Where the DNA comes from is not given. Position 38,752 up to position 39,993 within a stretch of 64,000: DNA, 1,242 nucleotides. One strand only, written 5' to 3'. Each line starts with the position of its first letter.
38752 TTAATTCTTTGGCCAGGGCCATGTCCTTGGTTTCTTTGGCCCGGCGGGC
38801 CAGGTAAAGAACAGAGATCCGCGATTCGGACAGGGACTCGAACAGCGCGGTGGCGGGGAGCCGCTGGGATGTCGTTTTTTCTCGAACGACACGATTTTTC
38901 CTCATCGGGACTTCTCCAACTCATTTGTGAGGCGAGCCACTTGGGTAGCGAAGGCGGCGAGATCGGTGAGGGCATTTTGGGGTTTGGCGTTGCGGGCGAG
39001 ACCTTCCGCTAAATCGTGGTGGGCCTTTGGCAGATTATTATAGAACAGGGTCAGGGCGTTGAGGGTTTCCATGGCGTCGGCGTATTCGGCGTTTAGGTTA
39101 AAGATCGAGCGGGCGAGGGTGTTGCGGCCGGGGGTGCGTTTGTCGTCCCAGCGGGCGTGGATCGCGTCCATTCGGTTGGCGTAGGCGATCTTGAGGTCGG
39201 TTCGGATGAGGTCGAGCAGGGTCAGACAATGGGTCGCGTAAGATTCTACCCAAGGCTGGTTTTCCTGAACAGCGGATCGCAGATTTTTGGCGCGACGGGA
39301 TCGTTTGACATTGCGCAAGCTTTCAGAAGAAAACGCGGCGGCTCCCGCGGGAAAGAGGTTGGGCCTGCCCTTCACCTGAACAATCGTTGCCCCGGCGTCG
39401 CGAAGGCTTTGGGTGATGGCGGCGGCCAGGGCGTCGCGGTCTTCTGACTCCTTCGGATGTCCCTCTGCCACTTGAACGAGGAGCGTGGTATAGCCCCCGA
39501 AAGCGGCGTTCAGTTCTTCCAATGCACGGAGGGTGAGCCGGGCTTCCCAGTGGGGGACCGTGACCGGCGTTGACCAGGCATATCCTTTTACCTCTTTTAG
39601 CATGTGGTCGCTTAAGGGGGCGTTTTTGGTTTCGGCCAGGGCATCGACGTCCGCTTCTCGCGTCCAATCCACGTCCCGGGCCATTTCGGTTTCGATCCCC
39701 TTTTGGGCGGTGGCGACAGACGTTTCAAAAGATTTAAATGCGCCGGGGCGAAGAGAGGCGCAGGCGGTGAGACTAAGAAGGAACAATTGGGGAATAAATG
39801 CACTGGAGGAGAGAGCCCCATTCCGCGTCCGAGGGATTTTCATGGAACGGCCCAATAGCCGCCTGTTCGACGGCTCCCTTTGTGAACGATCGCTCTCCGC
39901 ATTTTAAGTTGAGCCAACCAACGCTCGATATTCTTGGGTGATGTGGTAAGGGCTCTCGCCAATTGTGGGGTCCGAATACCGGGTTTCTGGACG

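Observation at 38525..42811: GbsR-regulated operon coupling an M4 protealysin-like protease to an AlbA_2/ATPase-like protein, a lipoprotein and a coiled-coil protein through three ATGA overlaps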

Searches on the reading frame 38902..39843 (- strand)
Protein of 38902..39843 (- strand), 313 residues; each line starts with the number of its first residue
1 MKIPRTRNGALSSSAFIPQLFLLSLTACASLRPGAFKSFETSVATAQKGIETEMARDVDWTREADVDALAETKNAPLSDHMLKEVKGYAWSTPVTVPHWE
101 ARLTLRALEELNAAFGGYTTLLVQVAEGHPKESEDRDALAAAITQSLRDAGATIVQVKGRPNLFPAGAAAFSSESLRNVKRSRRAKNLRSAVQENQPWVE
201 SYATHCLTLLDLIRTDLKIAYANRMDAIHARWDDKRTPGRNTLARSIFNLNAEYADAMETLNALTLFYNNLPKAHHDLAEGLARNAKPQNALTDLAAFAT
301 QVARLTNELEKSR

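Call 4: search_protein_families(library=pfam, proteins=[window:38902-39843:-], max_evalue=0.01)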
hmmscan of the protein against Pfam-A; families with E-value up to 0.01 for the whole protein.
window:38902-39843:- (313 aa): 1 family
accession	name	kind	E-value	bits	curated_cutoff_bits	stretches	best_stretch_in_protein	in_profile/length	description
PF11836.14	Phage_TAC_11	-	0.0093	16.5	27.8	0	99-156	13-67/96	Phage tail tube protein, GTA-gp10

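Call 5: search_protein_families(library=ncbifam, proteins=[window:38902-39843:-], max_evalue=0.01)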
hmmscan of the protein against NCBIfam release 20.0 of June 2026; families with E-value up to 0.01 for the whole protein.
window:38902-39843:- (313 aa): 0 families

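Call 6: search_protein_families(library=padloc, proteins=[window:38902-39843:-], max_evalue=0.01)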
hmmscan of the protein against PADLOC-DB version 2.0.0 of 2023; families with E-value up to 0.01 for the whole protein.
window:38902-39843:- (313 aa): 0 families

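Call 8: find_homologous_proteins(query=window:38902-39843:-, max_evalue=0.001)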
Query window:38902-39843:- (313 aa): 28 proteins with E <= 0.001 among 8000 candidates.
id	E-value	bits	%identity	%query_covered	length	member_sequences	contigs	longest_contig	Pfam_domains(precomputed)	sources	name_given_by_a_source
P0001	5.5e-201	684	100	100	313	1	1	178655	-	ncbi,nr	ncbi:MAG: hypothetical protein IPN90_01390 [Elusimicrobia bacterium]|nr:hypothetical protein [Elusim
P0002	4.8e-162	557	83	99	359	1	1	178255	-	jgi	jgi:hypothetical protein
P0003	1.3e-153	529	78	100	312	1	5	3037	-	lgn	-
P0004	8.5e-150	516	80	96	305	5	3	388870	-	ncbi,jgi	jgi:hypothetical protein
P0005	5.9e-147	507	80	94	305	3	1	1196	-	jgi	jgi:hypothetical protein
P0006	4.5e-141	488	78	93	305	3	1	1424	-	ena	-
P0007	9.9e-134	464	74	92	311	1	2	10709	-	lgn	-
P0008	8.2e-133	461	73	94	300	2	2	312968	-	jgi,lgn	jgi:hypothetical protein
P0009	4.4e-132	458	72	94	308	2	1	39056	-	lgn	-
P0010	5.4e-132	458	70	100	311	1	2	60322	-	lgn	-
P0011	5.1e-131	455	72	93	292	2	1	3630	-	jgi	jgi:hypothetical protein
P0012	1.3e-128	447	66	100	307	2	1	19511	-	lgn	-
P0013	1.7e-127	443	70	93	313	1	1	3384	-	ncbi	-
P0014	3.1e-127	442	71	94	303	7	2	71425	-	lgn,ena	-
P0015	8.3e-127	441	71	94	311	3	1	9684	-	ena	-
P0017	8.7e-126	438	71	92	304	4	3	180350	-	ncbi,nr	ncbi:MAG: hypothetical protein KBG07_00680 [Elusimicrobia bacterium]|nr:hypothetical protein [Elusim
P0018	1.8e-119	417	64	97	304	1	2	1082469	-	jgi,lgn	jgi:hypothetical protein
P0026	3.4e-56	209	42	95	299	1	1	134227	-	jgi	jgi:hypothetical protein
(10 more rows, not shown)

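Call 10: find_encoding_contigs(protein=P0017, flank=10000, max_places=3)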
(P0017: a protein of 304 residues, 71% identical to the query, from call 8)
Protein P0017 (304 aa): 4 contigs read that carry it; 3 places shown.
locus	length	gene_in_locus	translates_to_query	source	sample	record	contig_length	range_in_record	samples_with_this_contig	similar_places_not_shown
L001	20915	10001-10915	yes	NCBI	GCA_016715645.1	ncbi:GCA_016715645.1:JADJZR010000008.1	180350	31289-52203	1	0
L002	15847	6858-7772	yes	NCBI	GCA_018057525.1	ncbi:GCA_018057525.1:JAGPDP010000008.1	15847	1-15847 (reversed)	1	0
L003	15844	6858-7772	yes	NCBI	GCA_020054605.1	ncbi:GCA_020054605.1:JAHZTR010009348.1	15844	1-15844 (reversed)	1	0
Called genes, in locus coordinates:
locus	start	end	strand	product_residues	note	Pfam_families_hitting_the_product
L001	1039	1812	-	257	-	PF00528:BPD_transp_1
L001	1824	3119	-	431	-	PF13379:NMT1_2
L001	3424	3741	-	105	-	PF00543:P-II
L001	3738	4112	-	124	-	PF00543:P-II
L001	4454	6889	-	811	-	PF01266:DAO (faint), PF07992:Pyr_redox_2, PF13738:Pyr_redox_3 (weak), PF00070:Pyr_redox, PF18267:Rubredoxin_C, PF04324:Fer2_BFD, PF03460:NIR_SIR_ferr, PF01077:NIR_SIR, +2 more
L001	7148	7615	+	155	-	PF12802:MarR_2 (faint)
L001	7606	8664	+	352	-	PF01447:Peptidase_M4, PF02868:Peptidase_M4_C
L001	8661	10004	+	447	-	-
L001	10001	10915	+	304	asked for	-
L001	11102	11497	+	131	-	-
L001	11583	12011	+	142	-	PF01909:NTP_transf_2, PF18765:Polbeta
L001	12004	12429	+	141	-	PF01934:HepT-like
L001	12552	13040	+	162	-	-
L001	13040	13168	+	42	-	PF01266:DAO (weak), PF13450:NAD_binding_8 (weak)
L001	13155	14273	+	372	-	PF17761:DUF1016_N, PF06250:YhcG_C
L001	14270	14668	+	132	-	-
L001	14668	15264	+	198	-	-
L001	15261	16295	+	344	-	PF02661:Fic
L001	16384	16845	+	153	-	-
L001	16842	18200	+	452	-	-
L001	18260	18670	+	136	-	-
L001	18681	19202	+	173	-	PF17761:DUF1016_N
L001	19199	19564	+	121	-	-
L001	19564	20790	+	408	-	PF01266:DAO, PF13450:NAD_binding_8 (weak)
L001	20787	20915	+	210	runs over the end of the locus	PF13580:SIS_2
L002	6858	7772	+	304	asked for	-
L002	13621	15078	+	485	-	PF04326:SLFN_AlbA_2, PF13749:HATPase_c_4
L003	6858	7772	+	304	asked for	-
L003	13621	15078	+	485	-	PF04326:SLFN_AlbA_2, PF13749:HATPase_c_4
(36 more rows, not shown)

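Call 11: find_encoding_contigs(protein=P0018, flank=10000, max_places=2)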
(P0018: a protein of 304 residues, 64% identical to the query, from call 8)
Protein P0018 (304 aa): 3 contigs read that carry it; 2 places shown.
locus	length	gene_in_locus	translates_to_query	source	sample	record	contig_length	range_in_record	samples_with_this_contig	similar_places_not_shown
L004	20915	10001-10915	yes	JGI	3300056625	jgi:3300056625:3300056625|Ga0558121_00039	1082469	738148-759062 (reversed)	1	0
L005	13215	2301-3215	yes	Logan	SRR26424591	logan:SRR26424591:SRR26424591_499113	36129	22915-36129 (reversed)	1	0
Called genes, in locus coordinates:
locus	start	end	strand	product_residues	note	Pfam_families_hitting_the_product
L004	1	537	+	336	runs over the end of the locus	PF01193:RNA_pol_L, PF01000:RNA_pol_A_bac, PF03118:RNA_pol_A_CTD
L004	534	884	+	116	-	PF01196:Ribosomal_L17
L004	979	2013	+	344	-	PF06723:MreB_Mbl, PF00022:Actin (weak), PF11104:PilM_2 (faint), PF00012:HSP70, PF14450:FtsA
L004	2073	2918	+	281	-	PF04085:MreC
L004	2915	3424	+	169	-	PF04093:MreD (weak)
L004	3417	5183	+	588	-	PF03717:PBP_dimer, PF00905:Transpeptidase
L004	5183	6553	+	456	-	PF01098:FTSW_RODA_SPOVE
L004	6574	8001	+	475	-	PF10150:RNase_E_G, PF20833:RNase_E_G_Thio (weak)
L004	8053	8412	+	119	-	PF20242:Emfourin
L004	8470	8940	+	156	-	PF12802:MarR_2 (faint)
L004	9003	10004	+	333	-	PF01447:Peptidase_M4, PF02868:Peptidase_M4_C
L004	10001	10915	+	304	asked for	-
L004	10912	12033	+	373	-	PF17761:DUF1016_N, PF06250:YhcG_C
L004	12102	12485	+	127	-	-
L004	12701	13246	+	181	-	PF00132:Hexapep, PF14602:Hexapep_2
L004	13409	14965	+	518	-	-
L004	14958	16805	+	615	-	-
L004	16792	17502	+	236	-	PF25087:GMPPB_C (faint), PF25084:LbH_EIF2B (faint), PF00132:Hexapep, PF14602:Hexapep_2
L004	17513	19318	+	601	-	PF02543:Carbam_trans_N, PF16861:Carbam_trans_C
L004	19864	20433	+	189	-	-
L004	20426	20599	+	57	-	-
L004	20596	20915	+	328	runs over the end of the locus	PF00535:Glycos_transf_2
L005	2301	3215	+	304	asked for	-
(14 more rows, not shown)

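Call 12: find_encoding_contigs(protein=P0026, flank=10000, max_places=2)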
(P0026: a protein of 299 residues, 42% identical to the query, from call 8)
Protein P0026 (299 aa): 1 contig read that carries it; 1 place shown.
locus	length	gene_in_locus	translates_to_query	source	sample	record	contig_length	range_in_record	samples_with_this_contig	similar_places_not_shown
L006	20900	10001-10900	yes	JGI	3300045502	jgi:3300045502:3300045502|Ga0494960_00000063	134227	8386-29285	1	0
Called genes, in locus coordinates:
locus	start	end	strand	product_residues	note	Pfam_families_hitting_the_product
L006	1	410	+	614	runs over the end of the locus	PF13522:GATase_6, PF13537:GATase_7, PF00733:Asn_synthase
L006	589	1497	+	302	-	PF04321:RmlD_sub_bind, PF01370:Epimerase, PF01073:3Beta_HSD (weak), PF16363:GDP_Man_Dehyd, PF07993:NAD_binding_4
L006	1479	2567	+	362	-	PF02388:FemAB, PF13480:Acetyltransf_6, PF02388:FemAB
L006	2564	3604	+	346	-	PF01168:Ala_racemase_N, PF00842:Ala_racemase_C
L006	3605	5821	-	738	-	PF00912:Transgly, PF00905:Transpeptidase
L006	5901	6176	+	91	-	-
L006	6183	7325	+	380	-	PF00155:Aminotran_1_2 (faint), PF01041:DegT_DnrJ_EryC1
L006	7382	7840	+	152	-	-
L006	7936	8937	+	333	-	-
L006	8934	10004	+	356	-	PF01447:Peptidase_M4, PF02868:Peptidase_M4_C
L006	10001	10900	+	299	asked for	-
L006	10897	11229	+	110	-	-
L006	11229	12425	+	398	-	PF01266:DAO, PF13450:NAD_binding_8 (weak)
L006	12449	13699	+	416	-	PF03446:NAD_binding_2 (weak), PF03721:UDPG_MGDP_dh_N, PF00984:UDPG_MGDP_dh, PF03720:UDPG_MGDP_dh_C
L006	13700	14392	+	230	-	PF02348:CTP_transf_3, PF12804:NTP_transf_3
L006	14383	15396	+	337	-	PF01408:GFO_IDH_MocA, PF22725:GFO_IDH_MocA_C3, PF02894:GFO_IDH_MocA_C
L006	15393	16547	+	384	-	PF01041:DegT_DnrJ_EryC1, PF00155:Aminotran_1_2 (weak)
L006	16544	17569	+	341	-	PF01073:3Beta_HSD, PF01370:Epimerase, PF02719:Polysacc_synt_2 (weak), PF04321:RmlD_sub_bind, PF16363:GDP_Man_Dehyd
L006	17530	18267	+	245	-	PF13302:Acetyltransf_3, PF00583:Acetyltransf_1, PF13673:Acetyltransf_10 (weak), PF13508:Acetyltransf_7, PF08445:FR47 (weak)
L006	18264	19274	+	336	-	PF03102:NeuB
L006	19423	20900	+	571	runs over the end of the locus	PF13522:GATase_6, PF13537:GATase_7, PF00733:Asn_synthase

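Call 18: find_encoding_contigs(protein=P0002, flank=10000, max_places=2)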
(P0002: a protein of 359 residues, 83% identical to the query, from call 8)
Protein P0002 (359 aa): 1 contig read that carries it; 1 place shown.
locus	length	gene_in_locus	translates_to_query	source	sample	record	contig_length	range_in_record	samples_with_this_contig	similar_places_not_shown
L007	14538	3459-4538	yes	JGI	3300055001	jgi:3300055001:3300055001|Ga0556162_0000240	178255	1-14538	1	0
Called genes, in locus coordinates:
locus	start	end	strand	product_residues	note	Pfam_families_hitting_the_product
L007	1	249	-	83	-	?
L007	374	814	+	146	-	PF13495:Phage_int_SAM_4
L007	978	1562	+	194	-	PF00589:Phage_integrase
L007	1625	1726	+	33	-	-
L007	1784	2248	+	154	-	PF12802:MarR_2 (faint)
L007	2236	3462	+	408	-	PF01447:Peptidase_M4, PF02868:Peptidase_M4_C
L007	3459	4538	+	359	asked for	-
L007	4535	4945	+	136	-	-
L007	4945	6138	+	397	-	PF01266:DAO, PF13450:NAD_binding_8 (weak)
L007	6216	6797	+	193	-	PF13580:SIS_2, PF01380:SIS (faint)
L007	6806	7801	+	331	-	PF01073:3Beta_HSD, PF01370:Epimerase, PF02719:Polysacc_synt_2, PF04321:RmlD_sub_bind (weak), PF07993:NAD_binding_4, PF13460:NAD_binding_10, PF16363:GDP_Man_Dehyd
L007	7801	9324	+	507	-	PF01467:CTP_transf_like, PF00294:PfkB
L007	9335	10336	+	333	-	PF01073:3Beta_HSD, PF01370:Epimerase, PF02719:Polysacc_synt_2 (weak), PF04321:RmlD_sub_bind, PF05368:NmrA, PF13460:NAD_binding_10, PF16363:GDP_Man_Dehyd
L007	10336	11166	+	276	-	PF13292:DXP_synthase_N, PF00456:Transketolase_N, PF09364:XFP_N (faint), PF00676:E1_dh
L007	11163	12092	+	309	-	PF02779:Transket_pyr, PF02780:Transketolase_C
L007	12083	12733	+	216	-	-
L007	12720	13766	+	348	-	PF01636:APH (faint)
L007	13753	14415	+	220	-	PF13489:Methyltransf_23, PF01209:Ubie_methyltran, PF05175:MTS, PF07021:MetW (weak), PF13847:Methyltransf_31, PF08241:Methyltransf_11, PF08242:Methyltransf_12, PF13649:Methyltransf_25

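Call 19: find_encoding_contigs(protein=P0004, flank=10000, max_places=3)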
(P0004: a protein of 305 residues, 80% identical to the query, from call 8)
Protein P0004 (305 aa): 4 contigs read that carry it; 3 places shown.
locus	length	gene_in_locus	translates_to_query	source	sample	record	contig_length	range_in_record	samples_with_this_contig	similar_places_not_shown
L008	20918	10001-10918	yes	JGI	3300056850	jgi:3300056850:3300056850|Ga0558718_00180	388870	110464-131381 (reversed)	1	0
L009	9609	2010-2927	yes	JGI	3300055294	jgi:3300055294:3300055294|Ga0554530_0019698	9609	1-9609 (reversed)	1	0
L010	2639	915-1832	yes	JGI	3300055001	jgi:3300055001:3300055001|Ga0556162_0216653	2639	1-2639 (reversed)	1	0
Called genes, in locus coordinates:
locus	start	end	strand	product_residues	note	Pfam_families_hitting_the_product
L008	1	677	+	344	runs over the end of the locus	PF06723:MreB_Mbl, PF00022:Actin, PF00012:HSP70, PF14450:FtsA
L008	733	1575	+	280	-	PF04085:MreC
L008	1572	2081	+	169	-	PF04093:MreD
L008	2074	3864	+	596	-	PF03717:PBP_dimer, PF00905:Transpeptidase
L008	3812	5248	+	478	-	PF01098:FTSW_RODA_SPOVE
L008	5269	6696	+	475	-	PF10150:RNase_E_G, PF20833:RNase_E_G_Thio (weak)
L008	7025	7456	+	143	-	PF20242:Emfourin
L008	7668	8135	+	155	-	PF12802:MarR_2 (faint)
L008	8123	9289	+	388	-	PF01447:Peptidase_M4, PF02868:Peptidase_M4_C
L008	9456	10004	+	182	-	PF13749:HATPase_c_4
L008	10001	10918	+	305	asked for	-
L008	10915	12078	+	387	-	PF17761:DUF1016_N, PF06250:YhcG_C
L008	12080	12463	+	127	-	-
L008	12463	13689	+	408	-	PF01266:DAO, PF13450:NAD_binding_8 (faint)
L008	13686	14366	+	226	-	PF13580:SIS_2, PF01380:SIS (faint)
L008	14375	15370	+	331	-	PF01073:3Beta_HSD, PF01370:Epimerase, PF02719:Polysacc_synt_2, PF04321:RmlD_sub_bind (weak), PF07993:NAD_binding_4, PF13460:NAD_binding_10, PF16363:GDP_Man_Dehyd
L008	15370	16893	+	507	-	PF01467:CTP_transf_like, PF00294:PfkB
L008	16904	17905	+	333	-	PF01073:3Beta_HSD, PF01370:Epimerase, PF02719:Polysacc_synt_2 (weak), PF04321:RmlD_sub_bind, PF05368:NmrA, PF07993:NAD_binding_4 (faint), PF13460:NAD_binding_10, PF16363:GDP_Man_Dehyd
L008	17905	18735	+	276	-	PF13292:DXP_synthase_N, PF00456:Transketolase_N, PF00676:E1_dh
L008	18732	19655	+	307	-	PF02779:Transket_pyr, PF02780:Transketolase_C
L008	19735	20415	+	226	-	-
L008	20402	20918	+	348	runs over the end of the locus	-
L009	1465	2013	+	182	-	PF13749:HATPase_c_4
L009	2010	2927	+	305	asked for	-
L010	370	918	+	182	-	PF13749:HATPase_c_4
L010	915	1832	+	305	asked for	-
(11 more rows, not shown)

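Call 26: predict_structure(alignment_id=A2)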
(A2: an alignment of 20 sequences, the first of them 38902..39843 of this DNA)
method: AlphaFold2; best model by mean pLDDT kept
length: 313 residues; sequences in the alignment: 20
mean_pLDDT: 73.9   pTM: 0.66
mean pLDDT of the five models: 73.9, 69.5, 68.4, 63.6, 61.2
residues with pLDDT >= 90: 51; 70-90: 156; 50-70: 63; < 50: 43
segments of 3 or more residues with pLDDT < 50: 1-3, 5-13, 53-59, 82-97
pLDDT, mean of each block of 10 residues (from residue 1): 45 50 52 65 73 48 71 60 39 48 88 91 82 81 88 77 58 68 79 90 91 87 82 79 83 86 92 91 74 87 88 68
secondary structure, 60 per line:
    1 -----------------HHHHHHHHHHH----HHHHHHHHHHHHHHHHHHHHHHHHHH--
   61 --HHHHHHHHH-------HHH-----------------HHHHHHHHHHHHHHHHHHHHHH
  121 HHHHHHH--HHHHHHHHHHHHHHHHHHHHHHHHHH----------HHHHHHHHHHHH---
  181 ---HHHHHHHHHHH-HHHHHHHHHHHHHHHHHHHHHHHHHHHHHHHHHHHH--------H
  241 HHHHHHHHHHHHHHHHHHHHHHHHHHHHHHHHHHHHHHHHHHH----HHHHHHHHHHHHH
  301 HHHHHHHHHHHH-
elements in order: H18-28 H33-58 H63-71 H99-127 H130-155 H166-177 H184-194 H196-231 H240-283 H288-312

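Call 29: search_protein_representatives(alignment_id=A2)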
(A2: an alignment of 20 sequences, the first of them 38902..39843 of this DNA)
Query: 20 sequences, 307 profile positions. Proteins with E-value up to 0.001 (for the whole library): 328; up to 1e-10: 217; up to 1e-30: 38. The best 150 are listed.
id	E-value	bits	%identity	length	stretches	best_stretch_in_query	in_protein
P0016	2.0e-147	506.8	-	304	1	12-307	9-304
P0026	1.5e-115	402.1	-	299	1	9-307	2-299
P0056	2.6e-111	388.2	-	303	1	13-306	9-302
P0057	5.0e-108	377.5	-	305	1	14-306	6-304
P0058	2.0e-90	319.7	-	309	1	11-307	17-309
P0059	2.9e-89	315.8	-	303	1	11-307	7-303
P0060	1.7e-85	303.5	-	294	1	14-307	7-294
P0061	2.3e-66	240.6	-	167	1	141-307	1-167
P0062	3.2e-60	220.5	-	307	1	12-303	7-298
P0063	4.1e-51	190.5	-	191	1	115-307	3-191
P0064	5.0e-50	187.0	-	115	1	194-307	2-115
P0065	4.2e-49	184.0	-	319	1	9-305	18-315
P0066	1.1e-48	182.6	-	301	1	8-280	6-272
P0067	1.7e-48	182.0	-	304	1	1-305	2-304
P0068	5.0e-48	180.4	-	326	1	9-306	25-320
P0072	5.3e-43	163.9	-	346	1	6-306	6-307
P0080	2.2e-35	138.9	-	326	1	16-303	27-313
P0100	1.5e-28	116.4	-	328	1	9-291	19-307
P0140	3.0e-21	92.5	-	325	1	13-306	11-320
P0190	3.8e-17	79.0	-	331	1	13-299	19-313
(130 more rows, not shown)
